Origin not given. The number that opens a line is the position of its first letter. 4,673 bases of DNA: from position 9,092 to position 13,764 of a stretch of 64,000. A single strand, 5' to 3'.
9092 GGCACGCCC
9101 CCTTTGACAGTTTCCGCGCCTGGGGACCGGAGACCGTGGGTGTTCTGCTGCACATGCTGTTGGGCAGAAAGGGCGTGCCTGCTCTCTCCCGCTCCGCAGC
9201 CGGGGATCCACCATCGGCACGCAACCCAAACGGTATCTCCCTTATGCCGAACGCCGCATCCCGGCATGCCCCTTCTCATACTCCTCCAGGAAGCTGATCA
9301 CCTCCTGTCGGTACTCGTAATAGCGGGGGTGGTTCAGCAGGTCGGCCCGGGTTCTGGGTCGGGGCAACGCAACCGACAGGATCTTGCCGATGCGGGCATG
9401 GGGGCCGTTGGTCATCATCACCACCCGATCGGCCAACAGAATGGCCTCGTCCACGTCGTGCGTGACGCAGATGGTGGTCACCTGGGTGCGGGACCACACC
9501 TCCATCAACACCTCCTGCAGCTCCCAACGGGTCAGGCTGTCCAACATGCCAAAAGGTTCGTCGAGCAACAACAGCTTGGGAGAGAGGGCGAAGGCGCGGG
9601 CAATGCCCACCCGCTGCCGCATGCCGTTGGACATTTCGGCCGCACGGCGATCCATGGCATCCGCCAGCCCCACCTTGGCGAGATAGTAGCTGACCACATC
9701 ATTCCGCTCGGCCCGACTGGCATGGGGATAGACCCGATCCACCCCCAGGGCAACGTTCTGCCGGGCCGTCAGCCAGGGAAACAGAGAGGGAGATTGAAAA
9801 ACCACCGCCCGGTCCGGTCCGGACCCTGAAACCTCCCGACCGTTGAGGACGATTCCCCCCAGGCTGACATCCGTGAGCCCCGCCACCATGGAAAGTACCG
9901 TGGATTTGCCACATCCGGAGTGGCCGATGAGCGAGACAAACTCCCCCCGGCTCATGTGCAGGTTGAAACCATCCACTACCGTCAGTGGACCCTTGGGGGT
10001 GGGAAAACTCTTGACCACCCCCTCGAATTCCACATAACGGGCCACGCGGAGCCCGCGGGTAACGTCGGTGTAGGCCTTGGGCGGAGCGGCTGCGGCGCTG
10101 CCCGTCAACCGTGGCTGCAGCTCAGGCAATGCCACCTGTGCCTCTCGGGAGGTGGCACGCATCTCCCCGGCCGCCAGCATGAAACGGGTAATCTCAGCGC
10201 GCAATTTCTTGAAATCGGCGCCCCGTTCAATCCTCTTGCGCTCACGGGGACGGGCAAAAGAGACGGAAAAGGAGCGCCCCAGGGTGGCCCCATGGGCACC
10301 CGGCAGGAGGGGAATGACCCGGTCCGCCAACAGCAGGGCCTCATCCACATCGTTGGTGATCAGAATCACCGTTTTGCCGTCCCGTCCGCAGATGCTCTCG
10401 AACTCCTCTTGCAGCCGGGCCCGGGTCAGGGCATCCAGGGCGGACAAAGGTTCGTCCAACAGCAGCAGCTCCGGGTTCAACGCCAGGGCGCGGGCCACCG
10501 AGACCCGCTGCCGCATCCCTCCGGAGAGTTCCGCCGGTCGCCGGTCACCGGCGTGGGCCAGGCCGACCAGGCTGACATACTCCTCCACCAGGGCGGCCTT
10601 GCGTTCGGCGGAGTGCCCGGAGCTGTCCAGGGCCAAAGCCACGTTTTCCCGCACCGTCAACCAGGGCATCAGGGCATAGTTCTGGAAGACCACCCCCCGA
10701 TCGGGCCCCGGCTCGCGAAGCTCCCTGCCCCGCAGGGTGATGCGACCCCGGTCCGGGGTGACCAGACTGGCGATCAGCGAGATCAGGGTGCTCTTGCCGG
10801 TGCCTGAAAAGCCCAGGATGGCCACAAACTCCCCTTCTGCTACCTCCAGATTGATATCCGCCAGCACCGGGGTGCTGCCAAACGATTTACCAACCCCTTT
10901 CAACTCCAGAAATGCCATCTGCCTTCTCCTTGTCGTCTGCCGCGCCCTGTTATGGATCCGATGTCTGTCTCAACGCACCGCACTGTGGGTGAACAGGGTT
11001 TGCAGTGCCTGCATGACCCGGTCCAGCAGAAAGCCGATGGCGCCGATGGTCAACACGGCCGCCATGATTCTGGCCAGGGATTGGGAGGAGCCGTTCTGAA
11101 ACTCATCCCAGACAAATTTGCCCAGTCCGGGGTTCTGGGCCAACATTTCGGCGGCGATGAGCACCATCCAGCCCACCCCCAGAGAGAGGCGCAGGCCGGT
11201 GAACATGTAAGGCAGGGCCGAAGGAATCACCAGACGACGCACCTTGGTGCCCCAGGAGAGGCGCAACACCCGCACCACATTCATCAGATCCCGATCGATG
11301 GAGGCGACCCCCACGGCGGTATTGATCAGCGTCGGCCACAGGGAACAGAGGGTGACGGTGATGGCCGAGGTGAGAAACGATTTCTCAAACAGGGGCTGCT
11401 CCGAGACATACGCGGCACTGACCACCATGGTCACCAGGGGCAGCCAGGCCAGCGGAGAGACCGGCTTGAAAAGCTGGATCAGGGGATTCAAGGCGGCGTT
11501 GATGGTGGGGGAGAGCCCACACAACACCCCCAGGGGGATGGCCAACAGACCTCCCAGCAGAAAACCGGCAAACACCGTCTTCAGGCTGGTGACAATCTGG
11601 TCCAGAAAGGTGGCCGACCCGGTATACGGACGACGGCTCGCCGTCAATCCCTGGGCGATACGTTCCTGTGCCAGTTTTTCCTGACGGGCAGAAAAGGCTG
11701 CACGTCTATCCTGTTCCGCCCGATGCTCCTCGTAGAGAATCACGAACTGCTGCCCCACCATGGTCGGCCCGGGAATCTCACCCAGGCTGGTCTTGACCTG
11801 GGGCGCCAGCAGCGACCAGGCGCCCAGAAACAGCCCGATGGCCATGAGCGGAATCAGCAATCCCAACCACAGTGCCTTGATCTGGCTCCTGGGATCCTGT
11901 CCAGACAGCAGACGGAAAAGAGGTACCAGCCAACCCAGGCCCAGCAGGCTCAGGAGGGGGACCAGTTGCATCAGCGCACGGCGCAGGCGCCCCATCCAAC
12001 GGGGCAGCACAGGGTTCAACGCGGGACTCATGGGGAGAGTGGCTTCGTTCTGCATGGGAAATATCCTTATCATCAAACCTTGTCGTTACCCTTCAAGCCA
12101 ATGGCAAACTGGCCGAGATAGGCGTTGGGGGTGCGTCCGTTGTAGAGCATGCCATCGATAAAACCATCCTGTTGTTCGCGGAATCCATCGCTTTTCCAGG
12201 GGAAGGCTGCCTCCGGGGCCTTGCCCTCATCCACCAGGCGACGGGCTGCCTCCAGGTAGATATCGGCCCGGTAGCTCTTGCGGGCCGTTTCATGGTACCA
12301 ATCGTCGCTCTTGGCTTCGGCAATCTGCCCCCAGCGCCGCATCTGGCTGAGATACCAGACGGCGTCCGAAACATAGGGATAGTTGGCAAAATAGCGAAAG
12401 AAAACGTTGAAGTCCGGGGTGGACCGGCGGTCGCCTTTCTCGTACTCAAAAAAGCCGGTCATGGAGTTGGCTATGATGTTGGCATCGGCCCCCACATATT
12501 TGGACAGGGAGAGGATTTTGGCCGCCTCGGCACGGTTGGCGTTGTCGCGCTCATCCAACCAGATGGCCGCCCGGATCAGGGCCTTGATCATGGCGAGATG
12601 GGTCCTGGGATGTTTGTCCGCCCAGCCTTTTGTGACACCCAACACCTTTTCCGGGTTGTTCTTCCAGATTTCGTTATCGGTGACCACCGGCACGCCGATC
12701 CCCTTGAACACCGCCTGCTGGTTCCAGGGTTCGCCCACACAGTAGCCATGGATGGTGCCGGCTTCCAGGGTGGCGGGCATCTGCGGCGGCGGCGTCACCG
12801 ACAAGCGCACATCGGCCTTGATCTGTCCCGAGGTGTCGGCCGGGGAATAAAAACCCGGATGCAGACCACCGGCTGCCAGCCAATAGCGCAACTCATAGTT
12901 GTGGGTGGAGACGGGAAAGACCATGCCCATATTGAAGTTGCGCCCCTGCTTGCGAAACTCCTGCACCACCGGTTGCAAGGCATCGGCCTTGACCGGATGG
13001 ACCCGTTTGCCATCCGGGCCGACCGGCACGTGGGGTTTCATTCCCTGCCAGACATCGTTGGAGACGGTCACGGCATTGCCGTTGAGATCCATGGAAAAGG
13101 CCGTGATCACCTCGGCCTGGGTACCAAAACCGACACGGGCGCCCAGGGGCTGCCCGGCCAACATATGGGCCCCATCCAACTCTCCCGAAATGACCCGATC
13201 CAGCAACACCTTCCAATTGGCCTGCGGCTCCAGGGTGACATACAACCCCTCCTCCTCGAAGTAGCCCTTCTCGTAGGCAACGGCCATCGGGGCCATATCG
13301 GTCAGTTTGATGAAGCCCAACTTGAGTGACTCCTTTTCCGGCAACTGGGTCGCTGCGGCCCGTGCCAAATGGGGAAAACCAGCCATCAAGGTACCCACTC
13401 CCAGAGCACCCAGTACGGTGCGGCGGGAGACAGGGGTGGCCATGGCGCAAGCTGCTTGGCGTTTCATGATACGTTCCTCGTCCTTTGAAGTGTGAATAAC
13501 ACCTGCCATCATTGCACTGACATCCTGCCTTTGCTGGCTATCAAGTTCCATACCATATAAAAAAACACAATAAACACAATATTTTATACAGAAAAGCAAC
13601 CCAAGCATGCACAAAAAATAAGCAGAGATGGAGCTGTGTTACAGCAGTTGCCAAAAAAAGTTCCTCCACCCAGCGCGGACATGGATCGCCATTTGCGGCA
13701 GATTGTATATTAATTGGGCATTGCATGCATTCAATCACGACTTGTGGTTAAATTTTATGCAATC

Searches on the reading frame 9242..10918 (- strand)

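Call 13: search_protein_families(library=pfam, proteins=[window:9242-10918:-], max_evalue=0.001)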
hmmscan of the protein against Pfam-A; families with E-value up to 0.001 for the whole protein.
window:9242-10918:- (558 aa): 9 families
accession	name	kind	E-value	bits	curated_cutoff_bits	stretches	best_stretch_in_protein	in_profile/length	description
PF00005.33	ABC_tran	-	6.3e-66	221.6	25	2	19-158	1-136/137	ABC transporter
PF13191.12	AAA_16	-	5.7e-09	37.1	32.6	1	26-194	19-144/167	AAA ATPase domain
PF13401.12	AAA_22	-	6.1e-09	36.7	27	0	30-156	6-92/130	AAA domain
PF13304.12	AAA_21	-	6.1e-08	33.5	27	0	118-188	225-297/304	AAA domain, putative AbiEii toxin, Type IV TA system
PF13555.12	AAA_29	-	2e-07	31.1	27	0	27-57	20-50/61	P-loop containing region of AAA domain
PF13481.12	AAA_25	-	5.2e-07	29.9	27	0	321-346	29-54/195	AAA domain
PF00004.35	AAA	-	2.7e-06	28.3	21.2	0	329-491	2-116/131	ATPase family associated with various cellular activities (AAA)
PF03193.22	RsgA_GTPase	-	5.9e-06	26.7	30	0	27-51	104-128/174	RsgA GTPase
PF20703.3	nSTAND1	-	2.1e-05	24.8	27.1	0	16-47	20-51/379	Novel STAND NTPase 1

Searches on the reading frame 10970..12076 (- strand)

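Call 13: search_protein_families(library=pfam, proteins=[window:10970-12076:-], max_evalue=0.001)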
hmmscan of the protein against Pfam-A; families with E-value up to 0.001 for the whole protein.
window:10970-12076:- (368 aa): 1 family
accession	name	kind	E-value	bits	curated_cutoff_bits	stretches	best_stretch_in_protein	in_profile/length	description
PF00528.27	BPD_transp_1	-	2.9e-21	76.4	26.4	1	179-359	1-179/184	Binding-protein-dependent transport system inner membrane component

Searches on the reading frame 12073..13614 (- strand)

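Call 14: search_protein_families(library=pfam, proteins=[window:12073-13614:-], max_evalue=0.001)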
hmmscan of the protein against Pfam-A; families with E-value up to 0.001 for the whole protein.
window:12073-13614:- (513 aa): 2 families
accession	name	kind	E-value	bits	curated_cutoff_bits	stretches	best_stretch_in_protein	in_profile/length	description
PF13379.11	NMT1_2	-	1.4e-96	323.6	24.7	1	92-369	3-252/252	NMT1-like family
PF09084.16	NMT1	-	5.2e-05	23.7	20.5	1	105-147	2-44/216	NMT1/THI5 like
